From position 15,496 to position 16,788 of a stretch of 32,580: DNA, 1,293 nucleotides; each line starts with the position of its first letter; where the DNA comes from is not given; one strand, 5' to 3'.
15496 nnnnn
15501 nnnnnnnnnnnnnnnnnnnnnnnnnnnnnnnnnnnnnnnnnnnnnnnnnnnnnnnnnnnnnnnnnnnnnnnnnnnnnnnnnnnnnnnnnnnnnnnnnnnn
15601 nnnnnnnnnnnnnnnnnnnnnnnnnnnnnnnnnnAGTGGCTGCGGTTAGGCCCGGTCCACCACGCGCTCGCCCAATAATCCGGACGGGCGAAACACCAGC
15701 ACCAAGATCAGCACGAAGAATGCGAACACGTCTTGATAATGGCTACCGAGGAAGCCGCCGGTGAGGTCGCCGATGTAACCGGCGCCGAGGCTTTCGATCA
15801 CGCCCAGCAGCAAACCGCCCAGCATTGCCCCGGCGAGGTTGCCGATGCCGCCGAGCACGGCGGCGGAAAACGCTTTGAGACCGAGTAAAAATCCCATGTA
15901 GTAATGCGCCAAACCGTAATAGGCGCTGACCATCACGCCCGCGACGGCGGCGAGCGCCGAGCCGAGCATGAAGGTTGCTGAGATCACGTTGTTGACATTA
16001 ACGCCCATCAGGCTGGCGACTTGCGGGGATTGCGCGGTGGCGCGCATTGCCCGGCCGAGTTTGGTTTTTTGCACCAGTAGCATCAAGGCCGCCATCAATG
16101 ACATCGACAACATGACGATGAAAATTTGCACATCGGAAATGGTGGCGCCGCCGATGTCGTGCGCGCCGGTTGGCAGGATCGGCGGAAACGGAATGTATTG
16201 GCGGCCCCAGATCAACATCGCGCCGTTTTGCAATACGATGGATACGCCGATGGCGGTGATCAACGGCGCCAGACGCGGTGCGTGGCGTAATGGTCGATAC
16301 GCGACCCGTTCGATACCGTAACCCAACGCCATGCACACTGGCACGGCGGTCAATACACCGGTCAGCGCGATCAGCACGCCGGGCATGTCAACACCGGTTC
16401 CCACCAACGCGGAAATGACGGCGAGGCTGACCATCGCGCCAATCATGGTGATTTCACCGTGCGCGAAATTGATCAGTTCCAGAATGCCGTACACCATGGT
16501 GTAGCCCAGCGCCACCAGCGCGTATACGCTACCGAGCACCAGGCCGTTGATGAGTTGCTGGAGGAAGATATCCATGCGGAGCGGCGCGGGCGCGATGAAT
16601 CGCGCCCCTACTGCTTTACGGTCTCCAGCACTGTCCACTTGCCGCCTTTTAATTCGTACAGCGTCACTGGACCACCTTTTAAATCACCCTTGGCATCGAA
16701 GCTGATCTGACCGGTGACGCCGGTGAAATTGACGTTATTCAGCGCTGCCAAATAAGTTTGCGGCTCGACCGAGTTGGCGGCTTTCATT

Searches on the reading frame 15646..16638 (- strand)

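Call 9: search_protein_families(library=ncbifam, proteins=[window:15646-16638:-])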
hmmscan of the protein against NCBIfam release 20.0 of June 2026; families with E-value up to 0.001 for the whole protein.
window:15646-16638:- (330 aa): 12 families
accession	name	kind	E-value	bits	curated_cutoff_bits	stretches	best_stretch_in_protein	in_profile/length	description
NF008011.0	PRK10740.1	equivalog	1.5e-80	271.1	379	1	24-328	7-306/308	high-affinity branched-chain amino acid ABC transporter permease LivH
TIGR03409.1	urea_trans_UrtB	equivalog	1.2e-42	146.5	250.3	1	27-325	2-289/291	urea ABC transporter permease subunit UrtB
TIGR03622.1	urea_t_UrtB_arc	equivalog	1.1e-21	77.4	374.25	1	39-323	14-278/284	urea ABC transporter, permease protein UrtB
NF040906.3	GguB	equivalog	3.5e-10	39.6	450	1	174-283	228-342/375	multiple monosaccharide ABC transporter permease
NF007014.0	PRK09478.1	equivalog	2.1e-08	33.9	386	1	156-281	172-299/336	galactose/methyl galactoside ABC transporter permease MglC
NF011961.0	PRK15432.1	equivalog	7.4e-08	32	388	1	74-316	62-303/344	autoinducer 2 ABC transporter permease LsrC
NF008441.0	PRK11285.1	equivalog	3.3e-06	26.4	378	1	163-281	171-294/333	L-arabinose ABC transporter permease AraH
TIGR03408.1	urea_trans_UrtC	equivalog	4.1e-06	26.7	296.2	1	167-322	164-311/313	urea ABC transporter permease subunit UrtC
NF007252.0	PRK09699.1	equivalog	9.5e-06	25.1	396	1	169-282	175-293/326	D-allose ABC transporter permease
NF008630.0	PRK11618.1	equivalog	2.8e-05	23.5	363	1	39-284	46-282/331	galactofuranose ABC transporter, permease protein YjfF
NF011612.1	PRK15038.1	equivalog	9.6e-05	21.7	500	1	77-289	64-276/322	autoinducer 2 ABC transporter permease LsrD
NF007067.0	PRK09512.1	equivalog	0.00087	18.6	398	0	26-282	43-289/321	ribose ABC transporter permease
